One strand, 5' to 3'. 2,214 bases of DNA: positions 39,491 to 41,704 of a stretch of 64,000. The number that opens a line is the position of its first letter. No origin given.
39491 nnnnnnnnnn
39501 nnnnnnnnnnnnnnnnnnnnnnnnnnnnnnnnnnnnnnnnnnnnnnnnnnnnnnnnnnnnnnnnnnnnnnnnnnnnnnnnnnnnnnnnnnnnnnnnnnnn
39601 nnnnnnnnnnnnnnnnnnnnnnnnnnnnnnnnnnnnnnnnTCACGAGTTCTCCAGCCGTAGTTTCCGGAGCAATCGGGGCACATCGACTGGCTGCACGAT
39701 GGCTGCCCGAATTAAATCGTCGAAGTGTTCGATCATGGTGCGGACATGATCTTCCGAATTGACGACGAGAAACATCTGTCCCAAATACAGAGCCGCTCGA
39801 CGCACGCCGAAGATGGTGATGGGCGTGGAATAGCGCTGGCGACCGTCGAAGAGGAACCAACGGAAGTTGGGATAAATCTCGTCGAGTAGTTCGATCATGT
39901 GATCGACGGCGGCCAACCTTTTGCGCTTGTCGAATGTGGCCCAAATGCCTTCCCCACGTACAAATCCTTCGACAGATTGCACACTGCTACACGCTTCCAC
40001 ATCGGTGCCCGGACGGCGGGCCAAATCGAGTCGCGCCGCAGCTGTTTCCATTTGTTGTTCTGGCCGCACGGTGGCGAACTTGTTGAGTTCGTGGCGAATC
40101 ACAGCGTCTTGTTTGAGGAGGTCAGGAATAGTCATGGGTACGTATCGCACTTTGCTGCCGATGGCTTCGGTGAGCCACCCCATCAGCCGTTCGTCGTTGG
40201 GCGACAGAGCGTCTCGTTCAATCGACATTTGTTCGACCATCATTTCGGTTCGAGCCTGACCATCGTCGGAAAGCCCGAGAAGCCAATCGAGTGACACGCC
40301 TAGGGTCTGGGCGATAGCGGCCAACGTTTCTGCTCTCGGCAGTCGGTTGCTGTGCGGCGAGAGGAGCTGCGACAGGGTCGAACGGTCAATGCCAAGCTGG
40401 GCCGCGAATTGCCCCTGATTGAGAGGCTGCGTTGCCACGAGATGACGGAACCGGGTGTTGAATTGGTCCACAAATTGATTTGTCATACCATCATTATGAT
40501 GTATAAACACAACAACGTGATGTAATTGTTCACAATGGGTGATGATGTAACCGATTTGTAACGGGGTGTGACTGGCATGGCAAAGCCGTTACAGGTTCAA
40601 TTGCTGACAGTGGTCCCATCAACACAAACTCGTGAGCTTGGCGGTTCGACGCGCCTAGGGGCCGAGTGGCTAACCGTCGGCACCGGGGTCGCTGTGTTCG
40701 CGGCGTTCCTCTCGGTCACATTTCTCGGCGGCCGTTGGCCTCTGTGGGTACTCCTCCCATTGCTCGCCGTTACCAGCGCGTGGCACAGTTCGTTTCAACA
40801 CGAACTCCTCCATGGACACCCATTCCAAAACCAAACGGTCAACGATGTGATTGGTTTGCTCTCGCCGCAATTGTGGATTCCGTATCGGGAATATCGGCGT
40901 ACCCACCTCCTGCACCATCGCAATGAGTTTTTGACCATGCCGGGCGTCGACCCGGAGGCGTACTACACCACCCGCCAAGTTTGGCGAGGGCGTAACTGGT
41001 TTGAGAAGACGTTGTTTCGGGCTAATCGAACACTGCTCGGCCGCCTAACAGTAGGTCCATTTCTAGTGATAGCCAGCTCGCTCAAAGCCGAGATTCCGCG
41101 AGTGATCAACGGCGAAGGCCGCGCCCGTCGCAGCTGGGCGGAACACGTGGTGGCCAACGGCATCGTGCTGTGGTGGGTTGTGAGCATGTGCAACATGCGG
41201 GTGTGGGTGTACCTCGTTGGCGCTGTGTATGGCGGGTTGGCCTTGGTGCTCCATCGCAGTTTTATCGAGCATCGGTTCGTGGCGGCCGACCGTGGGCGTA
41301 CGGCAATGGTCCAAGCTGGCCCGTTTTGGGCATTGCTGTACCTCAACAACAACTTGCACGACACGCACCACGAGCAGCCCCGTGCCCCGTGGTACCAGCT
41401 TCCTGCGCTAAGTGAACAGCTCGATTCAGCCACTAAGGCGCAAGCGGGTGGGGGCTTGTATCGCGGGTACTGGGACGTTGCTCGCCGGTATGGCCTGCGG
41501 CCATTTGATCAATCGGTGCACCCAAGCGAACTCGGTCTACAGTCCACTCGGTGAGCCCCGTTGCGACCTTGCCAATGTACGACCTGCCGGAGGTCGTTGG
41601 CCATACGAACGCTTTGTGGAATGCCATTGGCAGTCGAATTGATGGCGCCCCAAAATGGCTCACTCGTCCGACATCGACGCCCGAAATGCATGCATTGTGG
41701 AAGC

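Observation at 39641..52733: Candidate aerobic quaternary-amine N-demethylation island combining an MttB-family methyltransferase with O2-dependent demethylases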

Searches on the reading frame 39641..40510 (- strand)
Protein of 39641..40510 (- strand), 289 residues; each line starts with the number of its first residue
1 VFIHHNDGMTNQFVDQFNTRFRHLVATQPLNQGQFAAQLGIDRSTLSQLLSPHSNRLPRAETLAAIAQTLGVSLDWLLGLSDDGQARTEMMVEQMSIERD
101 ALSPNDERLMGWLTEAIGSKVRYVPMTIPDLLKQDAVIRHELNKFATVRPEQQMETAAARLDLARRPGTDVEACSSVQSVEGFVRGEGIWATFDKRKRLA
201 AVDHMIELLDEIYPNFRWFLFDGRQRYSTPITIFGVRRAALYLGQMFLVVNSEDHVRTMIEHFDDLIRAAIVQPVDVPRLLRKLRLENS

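Call 5: search_protein_families(library=pfam, proteins=[window:39641-40510:-], max_evalue=0.01)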
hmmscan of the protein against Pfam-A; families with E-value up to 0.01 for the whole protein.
window:39641-40510:- (289 aa): 5 families
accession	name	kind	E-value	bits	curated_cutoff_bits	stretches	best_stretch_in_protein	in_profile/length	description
PF01381.28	HTH_3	-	4.5e-08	33.5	23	1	30-77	10-55/55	Helix-turn-helix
PF12844.13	HTH_19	-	4.7e-08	33.3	30.2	1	30-78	13-59/64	Helix-turn-helix domain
PF13560.12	HTH_31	-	3.4e-05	24.5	27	1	20-74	5-58/64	Helix-turn-helix domain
PF07022.19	Phage_CI_repr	-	6.5e-05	23.6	22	1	31-79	14-59/65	Bacteriophage CI repressor helix-turn-helix domain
PF13443.12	HTH_26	-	0.0011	19.6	22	1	30-82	11-62/63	Cro/C1-type HTH DNA-binding domain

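Call 7: search_protein_families(library=ncbifam, proteins=[window:39641-40510:-], max_evalue=0.01)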
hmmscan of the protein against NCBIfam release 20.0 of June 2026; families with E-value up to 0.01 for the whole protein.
window:39641-40510:- (289 aa): 1 family
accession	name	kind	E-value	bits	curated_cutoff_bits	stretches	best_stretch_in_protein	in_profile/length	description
NF041951.1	phage_RstR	subfamily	3.5e-08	33.7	80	1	17-98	3-82/108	RstR family transcriptional repressor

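Call 77: search_dna_similar(query=window:39641-40510:-, collection=plasmids, mode=protein, max_rows=30, max_evalue=1e-15, rows=spread)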
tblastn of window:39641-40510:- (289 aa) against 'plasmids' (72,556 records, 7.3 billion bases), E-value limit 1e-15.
Records with a match: 3; places in all: 3; records where one place covers at least 80% of the query: 3.
Best place of each record, by identity: <60% 3.
By first word of the organism name: Mesorhizobium 1; Microbulbifer 1; Phaeobacter 1.
By predicted mobility (MOB-suite, as given by PLSDB): non-mobilizable 3.
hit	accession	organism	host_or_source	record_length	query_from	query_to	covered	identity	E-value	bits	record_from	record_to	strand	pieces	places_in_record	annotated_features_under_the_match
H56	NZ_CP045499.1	Mesorhizobium sp. INR15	pure culture,nutrient broth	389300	17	285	93%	35.3%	1e-33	136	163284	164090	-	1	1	helix-turn-helix transcriptional regulator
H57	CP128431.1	Microbulbifer sp. MKSA007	Smenospongia aurea,bacteria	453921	17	284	93%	33.6%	6e-35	140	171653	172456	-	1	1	helix-turn-helix transcriptional regulator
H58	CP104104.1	Phaeobacter sp. G2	cell culture,Emiliania huxleyi RCC1216 ...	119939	14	285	94%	33.1%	2e-33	136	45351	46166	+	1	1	helix-turn-helix domain-containing protein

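Call 78: get_annotated_region(hit=H56, flank=10000)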
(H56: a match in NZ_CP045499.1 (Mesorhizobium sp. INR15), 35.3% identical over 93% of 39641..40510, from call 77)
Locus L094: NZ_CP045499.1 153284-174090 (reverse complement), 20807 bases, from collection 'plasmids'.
description: Mesorhizobium sp. INR15 plasmid unnamed3
organism: Mesorhizobium sp. INR15 (NCBI taxid 2654248)
taxonomy: Bacteria; Pseudomonadota; Alphaproteobacteria; Hyphomicrobiales; Phyllobacteriaceae; Mesorhizobium; Mesorhizobium sp. INR15
host: -; source: pure culture,nutrient broth; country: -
typing (MOB-suite, as given by PLSDB): non-mobilizable; mating-pair formation MPF_T
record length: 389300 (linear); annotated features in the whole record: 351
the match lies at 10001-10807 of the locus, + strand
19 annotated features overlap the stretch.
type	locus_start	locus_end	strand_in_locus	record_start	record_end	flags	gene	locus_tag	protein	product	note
CDS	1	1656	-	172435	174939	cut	-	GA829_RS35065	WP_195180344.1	heavy metal translocating P-type ATPase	GO:0006812 - monoatomic cation transport [Evidence IEA]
CDS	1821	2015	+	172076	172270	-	-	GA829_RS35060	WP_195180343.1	heavy-metal-associated domain-containing protein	-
CDS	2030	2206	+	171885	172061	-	-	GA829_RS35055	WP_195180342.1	hypothetical protein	-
CDS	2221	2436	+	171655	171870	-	-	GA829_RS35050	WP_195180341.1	DUF305 domain-containing protein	-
CDS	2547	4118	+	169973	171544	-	-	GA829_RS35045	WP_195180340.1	multicopper oxidase family protein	-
CDS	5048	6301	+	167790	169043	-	-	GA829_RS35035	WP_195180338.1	efflux RND transporter periplasmic adaptor subunit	GO:0006810 - transport [Evidence IEA]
CDS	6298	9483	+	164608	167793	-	-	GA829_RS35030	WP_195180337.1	efflux RND transporter permease subunit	GO:0042908 - xenobiotic transport [Evidence IEA]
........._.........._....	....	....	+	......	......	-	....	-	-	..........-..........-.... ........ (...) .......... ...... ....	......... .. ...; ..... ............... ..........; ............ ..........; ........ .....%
CDS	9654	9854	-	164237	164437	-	-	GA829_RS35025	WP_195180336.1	DUF2061 domain-containing protein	-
CDS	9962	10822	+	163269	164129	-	-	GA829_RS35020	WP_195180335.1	helix-turn-helix transcriptional regulator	-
CDS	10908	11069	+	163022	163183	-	-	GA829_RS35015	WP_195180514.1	hypothetical protein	-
CDS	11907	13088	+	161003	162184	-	chrA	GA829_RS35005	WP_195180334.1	chromate efflux transporter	GO:0015703 - chromate transport [Evidence IEA]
CDS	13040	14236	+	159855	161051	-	-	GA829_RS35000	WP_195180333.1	NAD(P)/FAD-dependent oxidoreductase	-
CDS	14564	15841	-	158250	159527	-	-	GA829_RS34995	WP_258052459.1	hypothetical protein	-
CDS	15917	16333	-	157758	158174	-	-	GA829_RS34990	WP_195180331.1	DUF305 domain-containing protein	-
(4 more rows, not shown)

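Call 79: get_annotated_region(hit=H57, flank=10000)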
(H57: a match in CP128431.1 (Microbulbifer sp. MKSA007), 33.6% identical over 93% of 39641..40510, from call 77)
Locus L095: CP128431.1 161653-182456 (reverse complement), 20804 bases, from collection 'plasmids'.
description: Microbulbifer sp. MKSA007 plasmid p_1, complete sequence
organism: Microbulbifer sp. MKSA007 (NCBI taxid 3054776)
taxonomy: Bacteria; Pseudomonadota; Gammaproteobacteria; Cellvibrionales; Microbulbiferaceae; Microbulbifer; Microbulbifer sp. MKSA007
host: -; source: Smenospongia aurea,bacteria; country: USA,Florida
typing (MOB-suite, as given by PLSDB): non-mobilizable
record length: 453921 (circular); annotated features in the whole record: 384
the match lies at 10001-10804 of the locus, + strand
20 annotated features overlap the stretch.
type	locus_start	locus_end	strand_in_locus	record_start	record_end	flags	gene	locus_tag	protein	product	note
CDS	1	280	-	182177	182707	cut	-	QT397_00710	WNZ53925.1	GNAT family protein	-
CDS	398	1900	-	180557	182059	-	-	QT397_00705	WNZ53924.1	NCS1 family transporter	-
CDS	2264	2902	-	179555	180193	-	-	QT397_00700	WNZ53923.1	VOC family protein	-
CDS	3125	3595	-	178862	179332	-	-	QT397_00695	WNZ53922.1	DUF3592 domain-containing protein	-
CDS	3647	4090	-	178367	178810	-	-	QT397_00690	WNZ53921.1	MarR family winged helix-turn-helix transcriptional regulator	-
CDS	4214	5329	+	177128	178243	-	-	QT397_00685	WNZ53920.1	FAD-dependent oxidoreductase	-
CDS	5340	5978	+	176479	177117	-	-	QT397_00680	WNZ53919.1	NAD(P)H-binding protein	-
CDS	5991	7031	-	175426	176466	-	-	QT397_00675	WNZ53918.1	NAD-dependent epimerase/dehydratase family protein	-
CDS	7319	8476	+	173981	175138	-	-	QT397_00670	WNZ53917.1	RNA ligase RtcB family protein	-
CDS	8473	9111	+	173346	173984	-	prfH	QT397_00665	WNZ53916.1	peptide chain release factor H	-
CDS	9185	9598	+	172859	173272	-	-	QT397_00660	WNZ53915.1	NUDIX domain-containing protein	-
CDS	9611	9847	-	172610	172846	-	-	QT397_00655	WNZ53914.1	DUF2061 domain-containing protein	-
CDS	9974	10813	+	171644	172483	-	-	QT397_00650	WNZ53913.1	helix-turn-helix transcriptional regulator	-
CDS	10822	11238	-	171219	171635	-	-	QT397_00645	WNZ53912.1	hypothetical protein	-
CDS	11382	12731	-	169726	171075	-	-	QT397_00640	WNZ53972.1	MATE family efflux transporter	-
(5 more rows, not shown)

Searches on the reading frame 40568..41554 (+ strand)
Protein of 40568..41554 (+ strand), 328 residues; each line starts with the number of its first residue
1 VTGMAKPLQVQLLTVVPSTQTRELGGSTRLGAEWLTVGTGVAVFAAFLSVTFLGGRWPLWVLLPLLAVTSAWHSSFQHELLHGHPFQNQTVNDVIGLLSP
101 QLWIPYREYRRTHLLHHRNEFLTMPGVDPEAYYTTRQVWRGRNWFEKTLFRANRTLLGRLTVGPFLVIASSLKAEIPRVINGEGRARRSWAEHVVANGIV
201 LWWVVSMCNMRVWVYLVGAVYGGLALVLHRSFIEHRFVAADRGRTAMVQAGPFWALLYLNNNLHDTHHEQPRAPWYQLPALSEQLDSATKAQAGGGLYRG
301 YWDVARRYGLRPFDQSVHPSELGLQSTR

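Call 5: search_protein_families(library=pfam, proteins=[window:40568-41554:+], max_evalue=0.01)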
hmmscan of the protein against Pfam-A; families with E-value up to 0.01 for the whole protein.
window:40568-41554:+ (328 aa): 1 family
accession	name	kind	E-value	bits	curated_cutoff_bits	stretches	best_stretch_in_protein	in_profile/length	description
PF00487.30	FA_desaturase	-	5.4e-27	95.6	29.7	1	57-287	3-240/253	Fatty acid desaturase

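Call 7: search_protein_families(library=ncbifam, proteins=[window:40568-41554:+], max_evalue=0.01)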
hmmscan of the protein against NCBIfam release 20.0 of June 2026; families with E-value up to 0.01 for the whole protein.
window:40568-41554:+ (328 aa): 4 families
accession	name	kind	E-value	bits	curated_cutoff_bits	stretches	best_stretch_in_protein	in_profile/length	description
NF045688.1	BCarotHydoxCrtR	equivalog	9.4e-10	38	475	1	211-279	181-250/297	beta-carotene hydroxylase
NF045690.1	BCarotKetCrtW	equivalog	1.9e-08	33.9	350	1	212-284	176-252/257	beta-carotene ketolase CrtW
NF052548.1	FAdesatDesABac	equivalog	0.00022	20.5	500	1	77-283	72-290/328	Delta(5) desaturase DesA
NF041365.1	GntB_guanitoxin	equivalog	0.003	17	380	0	41-285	37-278/308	guanitoxin biosynthesis L-arginine gamma (S) hydroxylase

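Call 63: search_dna_similar(query=window:40568-41554:+, collection=plasmids, mode=protein, max_rows=30, max_evalue=1e-20)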
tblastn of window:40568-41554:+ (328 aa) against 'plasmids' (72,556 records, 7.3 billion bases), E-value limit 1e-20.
Records with a match: 87; places in all: 87; records where one place covers at least 80% of the query: 70.
Best place of each record, by identity: <60% 87.
By first word of the organism name: Rhizobium 46; Sinorhizobium 6; Burkholderia 5; Ensifer 4; Pantoea 4; Agrobacterium 3; Caballeronia 3; Klebsiella 3; Pararhizobium 2; Methylosinus 2; and 8 more.
By predicted mobility (MOB-suite, as given by PLSDB): non-mobilizable 56; conjugative 24; mobilizable 7.
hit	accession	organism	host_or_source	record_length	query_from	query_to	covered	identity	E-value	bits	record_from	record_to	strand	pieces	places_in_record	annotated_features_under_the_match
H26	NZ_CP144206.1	Sinorhizobium chiapasense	mixed culture,rhizosphere soil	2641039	32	321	88%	44.1%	5e-62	220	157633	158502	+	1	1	none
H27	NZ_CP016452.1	Sinorhizobium sp. RAC02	Microbial isolate,Algal phycosphere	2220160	16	319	93%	42.1%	3e-66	232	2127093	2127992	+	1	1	none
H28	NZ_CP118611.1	Ensifer adhaerens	Pure isolate,Rhizosphere of Cyperus ...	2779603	33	322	88%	43.8%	5e-69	240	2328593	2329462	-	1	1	none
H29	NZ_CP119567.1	Pararhizobium qamdonense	cell culture,soil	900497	33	320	88%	43.8%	1e-67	236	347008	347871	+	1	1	fatty acid desaturase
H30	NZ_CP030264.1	Ensifer adhaerens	Zea mays,whole organism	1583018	16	319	93%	41.4%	6e-64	226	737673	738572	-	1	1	none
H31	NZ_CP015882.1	Ensifer adhaerens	silty clay loam soil (pH 6.1)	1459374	16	319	93%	41.1%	4e-63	223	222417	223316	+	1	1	none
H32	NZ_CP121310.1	Ensifer adhaerens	bacterial colony,soil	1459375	16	319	93%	41.1%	4e-63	223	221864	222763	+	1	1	none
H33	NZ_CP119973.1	Agrobacterium leguminum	pure culture,soil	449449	33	322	88%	43.1%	2e-64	227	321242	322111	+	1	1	fatty acid desaturase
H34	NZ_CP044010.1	Rhizobium sp. BG6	Prosopis cineraria,pure bacterial ...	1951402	32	319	88%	43.1%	2e-63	224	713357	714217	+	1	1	none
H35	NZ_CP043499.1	Rhizobium grahamii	Prosopis cineraria,pure bacterial ...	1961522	32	319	88%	43.1%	2e-63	224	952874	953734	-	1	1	none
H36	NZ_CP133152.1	Sinorhizobium chiapasense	Acaciella angustissima,cell culture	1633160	33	319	88%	43.2%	6e-64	226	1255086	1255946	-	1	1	none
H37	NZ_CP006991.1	Rhizobium etli bv. mimosae str. IE4771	Phaseolus vulgaris,whole organism,nodule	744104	33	322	88%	42.8%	5e-66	231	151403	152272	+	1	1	fatty acid desaturase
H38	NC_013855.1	Azospirillum sp. B510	-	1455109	9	319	95%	39.9%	2e-55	201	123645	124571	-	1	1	record has no annotation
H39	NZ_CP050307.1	Rhizobium lusitanum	Oxytropis pumilio,cell culture,root ...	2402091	7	319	95%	39.6%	8e-65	228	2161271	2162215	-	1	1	none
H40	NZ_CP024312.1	Rhizobium sp. NXC24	Phaseolus vulgaris,cell culture,plant ...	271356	33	322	88%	42.4%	6e-67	234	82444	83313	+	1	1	fatty acid desaturase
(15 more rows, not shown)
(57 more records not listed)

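Call 64: get_annotated_region(hit=H37, flank=9000)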
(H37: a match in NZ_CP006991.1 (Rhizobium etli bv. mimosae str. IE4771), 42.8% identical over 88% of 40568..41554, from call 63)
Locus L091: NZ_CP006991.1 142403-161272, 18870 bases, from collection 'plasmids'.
description: Rhizobium etli bv. mimosae str. IE4771 plasmid pRetIE4771e, complete sequence
organism: Rhizobium etli bv. mimosae str. IE4771 (NCBI taxid 1432050)
taxonomy: Bacteria; Pseudomonadota; Alphaproteobacteria; Hyphomicrobiales; Rhizobiaceae; Rhizobium; Rhizobium etli; Rhizobium etli bv. mimosae str. IE4771
host: -; source: Phaseolus vulgaris,whole organism,nodule; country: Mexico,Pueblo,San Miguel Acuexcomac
typing (MOB-suite, as given by PLSDB): conjugative; replicon rep_cluster_841; relaxase MOBQ; mating-pair formation MPF_T
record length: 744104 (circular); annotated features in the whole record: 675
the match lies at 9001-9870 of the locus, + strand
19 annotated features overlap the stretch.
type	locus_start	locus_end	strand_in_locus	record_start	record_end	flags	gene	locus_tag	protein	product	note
CDS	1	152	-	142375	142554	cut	-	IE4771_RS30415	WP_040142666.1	hypothetical protein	-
CDS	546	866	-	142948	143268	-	-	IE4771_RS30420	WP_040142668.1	ferredoxin family protein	-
CDS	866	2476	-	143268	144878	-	-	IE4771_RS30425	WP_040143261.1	FAD-binding protein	-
CDS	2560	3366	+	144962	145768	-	-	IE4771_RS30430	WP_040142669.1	PhnD/SsuA/transferrin family substrate-binding protein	-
CDS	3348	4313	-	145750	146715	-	-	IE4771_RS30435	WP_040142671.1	oligopeptide/dipeptide ABC transporter ATP-binding protein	GO:0015833 - peptide transport [Evidence IEA]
CDS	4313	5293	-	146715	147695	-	-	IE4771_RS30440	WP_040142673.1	ABC transporter ATP-binding protein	-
CDS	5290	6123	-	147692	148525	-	-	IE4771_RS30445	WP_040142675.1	ABC transporter permease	-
CDS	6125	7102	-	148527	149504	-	-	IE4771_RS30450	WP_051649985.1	ABC transporter permease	GO:0055085 - transmembrane transport [Evidence IEA]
CDS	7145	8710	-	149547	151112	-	-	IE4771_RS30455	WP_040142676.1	ABC transporter substrate-binding protein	-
CDS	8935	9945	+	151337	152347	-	-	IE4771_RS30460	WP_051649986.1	fatty acid desaturase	GO:0006629 - lipid metabolic process [Evidence IEA]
CDS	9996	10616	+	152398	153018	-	-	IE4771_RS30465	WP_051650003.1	shikimate kinase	-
CDS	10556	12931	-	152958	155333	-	-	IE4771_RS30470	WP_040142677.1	hypothetical protein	-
CDS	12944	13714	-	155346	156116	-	-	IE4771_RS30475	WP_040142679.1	ABC transporter permease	-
CDS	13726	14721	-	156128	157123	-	-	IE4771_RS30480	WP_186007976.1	ABC transporter substrate-binding protein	-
CDS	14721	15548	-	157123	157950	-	-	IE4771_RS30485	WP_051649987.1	ABC transporter ATP-binding protein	GO:0006810 - transport [Evidence IEA]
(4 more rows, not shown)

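Call 65: get_annotated_region(hit=H29, flank=9000)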
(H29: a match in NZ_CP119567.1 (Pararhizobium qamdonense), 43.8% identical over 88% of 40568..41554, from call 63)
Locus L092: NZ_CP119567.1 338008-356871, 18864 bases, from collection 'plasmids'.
description: Pararhizobium qamdonense strain T808 plasmid p2, complete sequence
organism: Pararhizobium qamdonense (NCBI taxid 3031126)
taxonomy: Bacteria; Pseudomonadota; Alphaproteobacteria; Hyphomicrobiales; Rhizobiaceae; Pararhizobium; Pararhizobium qamdonense
host: -; source: cell culture,soil; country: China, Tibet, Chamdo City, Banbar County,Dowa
typing (MOB-suite, as given by PLSDB): non-mobilizable
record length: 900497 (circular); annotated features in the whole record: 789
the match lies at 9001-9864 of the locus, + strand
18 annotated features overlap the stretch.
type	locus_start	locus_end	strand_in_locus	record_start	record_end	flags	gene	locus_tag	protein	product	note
CDS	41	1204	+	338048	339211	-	-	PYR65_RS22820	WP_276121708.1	isovaleryl-CoA dehydrogenase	-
CDS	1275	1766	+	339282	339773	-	-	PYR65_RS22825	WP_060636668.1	hypothetical protein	-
CDS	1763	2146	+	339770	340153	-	-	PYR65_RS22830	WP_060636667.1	type II toxin-antitoxin system VapC family toxin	-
CDS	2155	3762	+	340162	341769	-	-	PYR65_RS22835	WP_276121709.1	carboxyl transferase domain-containing protein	-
CDS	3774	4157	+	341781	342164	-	-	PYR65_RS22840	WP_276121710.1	RidA family protein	-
CDS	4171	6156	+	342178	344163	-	-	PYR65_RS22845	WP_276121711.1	acetyl/propionyl/methylcrotonyl-CoA carboxylase subunit alpha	-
CDS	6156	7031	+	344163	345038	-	-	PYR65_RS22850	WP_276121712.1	hydroxymethylglutaryl-CoA lyase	-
CDS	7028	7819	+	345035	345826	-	-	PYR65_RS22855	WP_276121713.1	crotonase/enoyl-CoA hydratase family protein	-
CDS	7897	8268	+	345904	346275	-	-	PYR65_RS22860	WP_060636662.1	antitoxin Xre/MbcA/ParS toxin-binding domain-containing protein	-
CDS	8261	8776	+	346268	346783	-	-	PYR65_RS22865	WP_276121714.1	RES domain-containing protein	-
CDS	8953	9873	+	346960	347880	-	-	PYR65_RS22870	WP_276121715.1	fatty acid desaturase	GO:0006629 - lipid metabolic process [Evidence IEA]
CDS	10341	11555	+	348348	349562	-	-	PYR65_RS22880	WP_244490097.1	ROK family transcriptional regulator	GO:0006355 - regulation of DNA-templated transcription [Evidence IEA]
CDS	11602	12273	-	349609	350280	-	-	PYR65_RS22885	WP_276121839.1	TetR/AcrR family transcriptional regulator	-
CDS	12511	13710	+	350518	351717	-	-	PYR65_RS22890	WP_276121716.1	multidrug effflux MFS transporter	GO:0055085 - transmembrane transport [Evidence IEA]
CDS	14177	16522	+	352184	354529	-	metE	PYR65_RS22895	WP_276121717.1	5-methyltetrahydropteroyltriglutamate-- homocysteine S-methyltransferase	GO:0008652 - amino acid biosynthetic process [Evidence IEA]; GO:0009086 - methionine biosynthetic process [Evidence IEA]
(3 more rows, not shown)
